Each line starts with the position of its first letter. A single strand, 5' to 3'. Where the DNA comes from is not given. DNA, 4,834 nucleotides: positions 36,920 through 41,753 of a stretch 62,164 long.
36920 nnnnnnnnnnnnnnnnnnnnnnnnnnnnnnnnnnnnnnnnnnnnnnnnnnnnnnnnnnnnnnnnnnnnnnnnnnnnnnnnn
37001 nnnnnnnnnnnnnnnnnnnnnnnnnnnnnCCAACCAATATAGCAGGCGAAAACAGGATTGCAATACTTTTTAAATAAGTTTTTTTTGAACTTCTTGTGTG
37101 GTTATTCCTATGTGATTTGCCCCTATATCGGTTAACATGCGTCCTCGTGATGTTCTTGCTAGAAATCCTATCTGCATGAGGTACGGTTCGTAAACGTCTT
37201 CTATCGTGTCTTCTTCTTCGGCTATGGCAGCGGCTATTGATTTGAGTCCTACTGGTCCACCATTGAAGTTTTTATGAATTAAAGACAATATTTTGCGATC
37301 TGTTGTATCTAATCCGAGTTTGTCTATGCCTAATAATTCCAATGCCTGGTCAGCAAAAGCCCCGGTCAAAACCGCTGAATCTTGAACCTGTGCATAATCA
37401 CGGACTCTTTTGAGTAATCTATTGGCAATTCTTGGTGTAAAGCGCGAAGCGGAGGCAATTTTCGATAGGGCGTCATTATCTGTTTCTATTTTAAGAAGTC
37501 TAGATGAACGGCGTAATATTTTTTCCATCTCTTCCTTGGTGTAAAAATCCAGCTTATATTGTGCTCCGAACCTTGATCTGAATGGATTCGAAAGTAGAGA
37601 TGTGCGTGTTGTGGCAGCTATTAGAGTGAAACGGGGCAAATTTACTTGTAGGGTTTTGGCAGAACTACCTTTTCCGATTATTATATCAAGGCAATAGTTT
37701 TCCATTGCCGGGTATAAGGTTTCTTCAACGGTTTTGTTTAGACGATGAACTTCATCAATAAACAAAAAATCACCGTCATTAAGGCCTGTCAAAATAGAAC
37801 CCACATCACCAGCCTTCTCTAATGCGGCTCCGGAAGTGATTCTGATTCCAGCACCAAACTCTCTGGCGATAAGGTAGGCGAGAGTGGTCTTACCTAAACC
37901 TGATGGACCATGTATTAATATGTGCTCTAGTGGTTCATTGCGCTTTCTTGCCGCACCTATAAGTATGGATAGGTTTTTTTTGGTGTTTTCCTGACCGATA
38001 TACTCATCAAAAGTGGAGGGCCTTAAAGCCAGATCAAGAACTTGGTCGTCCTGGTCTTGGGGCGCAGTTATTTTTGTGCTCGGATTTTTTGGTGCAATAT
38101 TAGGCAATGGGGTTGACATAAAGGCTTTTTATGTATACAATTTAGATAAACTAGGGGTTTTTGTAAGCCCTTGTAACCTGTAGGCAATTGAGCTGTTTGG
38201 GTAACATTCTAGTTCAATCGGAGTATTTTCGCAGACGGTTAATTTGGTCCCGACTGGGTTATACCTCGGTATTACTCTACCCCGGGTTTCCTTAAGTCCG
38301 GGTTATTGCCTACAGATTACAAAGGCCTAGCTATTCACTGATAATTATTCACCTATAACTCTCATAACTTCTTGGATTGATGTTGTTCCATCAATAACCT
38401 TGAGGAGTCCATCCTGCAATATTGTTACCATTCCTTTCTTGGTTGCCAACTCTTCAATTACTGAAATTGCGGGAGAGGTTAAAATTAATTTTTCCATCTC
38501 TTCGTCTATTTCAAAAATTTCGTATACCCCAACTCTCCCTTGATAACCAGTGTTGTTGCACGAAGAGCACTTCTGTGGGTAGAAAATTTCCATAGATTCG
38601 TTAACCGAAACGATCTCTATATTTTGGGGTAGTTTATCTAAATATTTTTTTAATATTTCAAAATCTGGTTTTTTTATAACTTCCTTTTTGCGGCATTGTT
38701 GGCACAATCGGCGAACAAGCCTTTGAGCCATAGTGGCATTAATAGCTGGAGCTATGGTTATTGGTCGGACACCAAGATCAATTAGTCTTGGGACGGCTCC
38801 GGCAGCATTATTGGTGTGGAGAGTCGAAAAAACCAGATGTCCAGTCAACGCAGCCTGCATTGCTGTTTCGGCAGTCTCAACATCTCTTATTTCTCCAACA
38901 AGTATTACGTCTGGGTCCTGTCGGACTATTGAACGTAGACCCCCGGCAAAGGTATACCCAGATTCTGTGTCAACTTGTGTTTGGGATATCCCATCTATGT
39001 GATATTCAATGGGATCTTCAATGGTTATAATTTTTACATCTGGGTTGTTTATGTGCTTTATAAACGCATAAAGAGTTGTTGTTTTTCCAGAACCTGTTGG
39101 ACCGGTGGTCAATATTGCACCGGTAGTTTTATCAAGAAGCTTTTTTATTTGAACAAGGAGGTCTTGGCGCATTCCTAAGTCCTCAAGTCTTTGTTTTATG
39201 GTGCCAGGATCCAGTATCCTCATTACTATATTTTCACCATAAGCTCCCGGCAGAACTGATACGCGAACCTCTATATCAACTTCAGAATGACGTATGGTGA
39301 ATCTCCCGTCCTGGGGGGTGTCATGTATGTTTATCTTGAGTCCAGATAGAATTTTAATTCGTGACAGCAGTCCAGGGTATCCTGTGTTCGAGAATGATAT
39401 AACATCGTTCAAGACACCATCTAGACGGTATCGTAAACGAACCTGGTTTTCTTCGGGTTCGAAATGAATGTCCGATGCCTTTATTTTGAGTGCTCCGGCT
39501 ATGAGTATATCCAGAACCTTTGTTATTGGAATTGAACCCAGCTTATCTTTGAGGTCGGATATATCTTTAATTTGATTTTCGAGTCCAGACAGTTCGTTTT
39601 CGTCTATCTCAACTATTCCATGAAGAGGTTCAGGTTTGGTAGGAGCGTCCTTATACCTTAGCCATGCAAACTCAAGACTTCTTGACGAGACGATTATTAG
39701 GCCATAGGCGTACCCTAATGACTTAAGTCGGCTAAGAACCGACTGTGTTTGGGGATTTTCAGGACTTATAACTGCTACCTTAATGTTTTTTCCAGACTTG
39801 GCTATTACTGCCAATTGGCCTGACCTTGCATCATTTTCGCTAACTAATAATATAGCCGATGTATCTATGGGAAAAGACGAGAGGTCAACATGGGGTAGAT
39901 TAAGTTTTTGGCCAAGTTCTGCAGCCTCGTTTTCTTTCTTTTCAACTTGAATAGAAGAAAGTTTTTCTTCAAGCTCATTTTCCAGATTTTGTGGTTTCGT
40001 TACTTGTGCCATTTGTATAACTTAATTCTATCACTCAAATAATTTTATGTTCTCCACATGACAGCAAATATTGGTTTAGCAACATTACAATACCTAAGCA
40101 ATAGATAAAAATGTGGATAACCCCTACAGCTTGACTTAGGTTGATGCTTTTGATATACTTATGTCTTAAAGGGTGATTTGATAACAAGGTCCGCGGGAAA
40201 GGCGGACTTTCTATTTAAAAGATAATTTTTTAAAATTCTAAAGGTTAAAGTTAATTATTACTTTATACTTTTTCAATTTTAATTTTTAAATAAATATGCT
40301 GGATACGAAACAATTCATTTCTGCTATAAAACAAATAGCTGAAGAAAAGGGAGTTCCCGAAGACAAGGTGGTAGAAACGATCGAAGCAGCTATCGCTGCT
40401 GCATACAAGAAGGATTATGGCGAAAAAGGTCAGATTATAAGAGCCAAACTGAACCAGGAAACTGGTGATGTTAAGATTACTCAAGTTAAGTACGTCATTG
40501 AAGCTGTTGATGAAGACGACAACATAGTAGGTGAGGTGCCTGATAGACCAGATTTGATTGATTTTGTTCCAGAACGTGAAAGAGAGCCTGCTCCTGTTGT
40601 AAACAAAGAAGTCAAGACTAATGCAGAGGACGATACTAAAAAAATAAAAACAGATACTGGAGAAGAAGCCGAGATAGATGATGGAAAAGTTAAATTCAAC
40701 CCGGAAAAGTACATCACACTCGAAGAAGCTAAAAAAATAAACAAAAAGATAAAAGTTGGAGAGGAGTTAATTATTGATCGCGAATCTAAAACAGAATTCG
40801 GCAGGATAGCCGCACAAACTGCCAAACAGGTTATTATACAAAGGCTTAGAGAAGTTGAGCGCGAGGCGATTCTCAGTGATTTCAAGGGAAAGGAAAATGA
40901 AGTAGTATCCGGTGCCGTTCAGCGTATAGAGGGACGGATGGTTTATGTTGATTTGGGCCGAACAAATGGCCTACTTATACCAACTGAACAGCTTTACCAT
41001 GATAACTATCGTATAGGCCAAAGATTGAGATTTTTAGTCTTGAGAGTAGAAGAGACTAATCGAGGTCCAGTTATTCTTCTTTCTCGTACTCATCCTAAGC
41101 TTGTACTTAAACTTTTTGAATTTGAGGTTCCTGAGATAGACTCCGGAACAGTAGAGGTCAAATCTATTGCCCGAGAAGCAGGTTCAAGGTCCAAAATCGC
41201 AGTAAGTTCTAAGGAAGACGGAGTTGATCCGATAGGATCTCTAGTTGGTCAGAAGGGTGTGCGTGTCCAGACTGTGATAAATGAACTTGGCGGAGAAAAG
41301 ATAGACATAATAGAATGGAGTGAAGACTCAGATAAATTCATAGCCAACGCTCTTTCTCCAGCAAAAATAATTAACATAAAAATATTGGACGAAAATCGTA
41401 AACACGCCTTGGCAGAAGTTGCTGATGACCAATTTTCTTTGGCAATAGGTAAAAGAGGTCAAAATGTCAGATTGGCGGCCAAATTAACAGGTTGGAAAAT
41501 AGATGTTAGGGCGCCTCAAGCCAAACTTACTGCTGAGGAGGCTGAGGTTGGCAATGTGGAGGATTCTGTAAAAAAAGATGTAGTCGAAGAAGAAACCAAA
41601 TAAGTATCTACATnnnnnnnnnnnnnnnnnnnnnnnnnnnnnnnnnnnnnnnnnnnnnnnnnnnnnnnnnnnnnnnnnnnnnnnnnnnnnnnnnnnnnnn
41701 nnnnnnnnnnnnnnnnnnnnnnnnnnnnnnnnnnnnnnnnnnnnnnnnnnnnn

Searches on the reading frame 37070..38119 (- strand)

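Call 16: search_protein_families(library=pfam, proteins=[window:37070-38119:-], max_evalue=0.001)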
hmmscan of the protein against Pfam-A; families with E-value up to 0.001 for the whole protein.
window:37070-38119:- (349 aa): 10 families
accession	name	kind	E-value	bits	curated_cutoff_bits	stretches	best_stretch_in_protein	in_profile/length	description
PF05496.18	RuvB_N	-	9.1e-68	227.5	27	1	32-190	1-159/159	Holliday junction DNA helicase RuvB P-loop domain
PF05491.19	RuvB_C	-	4.6e-26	91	24.7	1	267-337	1-71/72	RuvB C-terminal winged helix domain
PF17864.7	AAA_lid_4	-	3.4e-25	88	27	1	193-266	1-74/74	RuvB AAA lid domain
PF00004.35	AAA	-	1.3e-15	58.5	21.2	1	67-190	1-129/131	ATPase family associated with various cellular activities (AAA)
PF07728.20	AAA_5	-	7.6e-08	32.9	22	1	66-184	1-139/139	AAA domain (dynein-related subfamily)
PF06068.19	TIP49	-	1.9e-05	24.5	23.8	1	38-96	24-82/347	TIP49 P-loop domain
PF13173.12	AAA_14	-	8.2e-05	23.1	27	1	67-158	5-104/129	AAA domain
PF13191.12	AAA_16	-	8.6e-05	23.5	32.6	1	41-90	3-50/167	AAA ATPase domain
PF00158.32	Sigma54_activat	-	0.00023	21.4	20.2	0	55-85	13-43/168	Sigma-54 interaction domain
PF13401.12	AAA_22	-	0.00083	20.1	27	0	66-88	7-29/130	AAA domain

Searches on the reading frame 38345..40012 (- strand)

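Call 16: search_protein_families(library=pfam, proteins=[window:38345-40012:-], max_evalue=0.001)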
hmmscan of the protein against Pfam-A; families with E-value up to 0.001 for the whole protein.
window:38345-40012:- (555 aa): 3 families
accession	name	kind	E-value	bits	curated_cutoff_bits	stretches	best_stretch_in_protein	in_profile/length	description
PF00437.27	T2SSE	-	1.3e-119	399.6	24.9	1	159-551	4-370/370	Type II/IV secretion system protein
PF05157.20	MshEN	-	1.7e-07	31.5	23.1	1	37-109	1-72/90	MshEN domain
PF25199.1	nSTAND_NTPase5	-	0.00092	19.5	34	0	291-341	35-86/145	Novel STAND NTPase 5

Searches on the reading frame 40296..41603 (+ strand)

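Call 16: search_protein_families(library=pfam, proteins=[window:40296-41603:+], max_evalue=0.001)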
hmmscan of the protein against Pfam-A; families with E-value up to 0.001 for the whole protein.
window:40296-41603:+ (435 aa): 4 families
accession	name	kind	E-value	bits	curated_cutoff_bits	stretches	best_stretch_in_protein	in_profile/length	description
PF08529.16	NusA_N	-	2.4e-29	102.4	23.8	1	7-190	2-119/119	NusA N-terminal domain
PF13184.12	KH_5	-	3.6e-28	97.9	27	1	295-363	1-69/69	NusA-like KH domain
PF00575.29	S1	-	2.4e-06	28.3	22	1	199-260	3-71/74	S1 RNA binding domain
PF23095.1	KH_NusA_C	-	0.00025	21.5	34.2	1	376-404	6-34/59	Transcription termination/antitermination protein NusA, KH domain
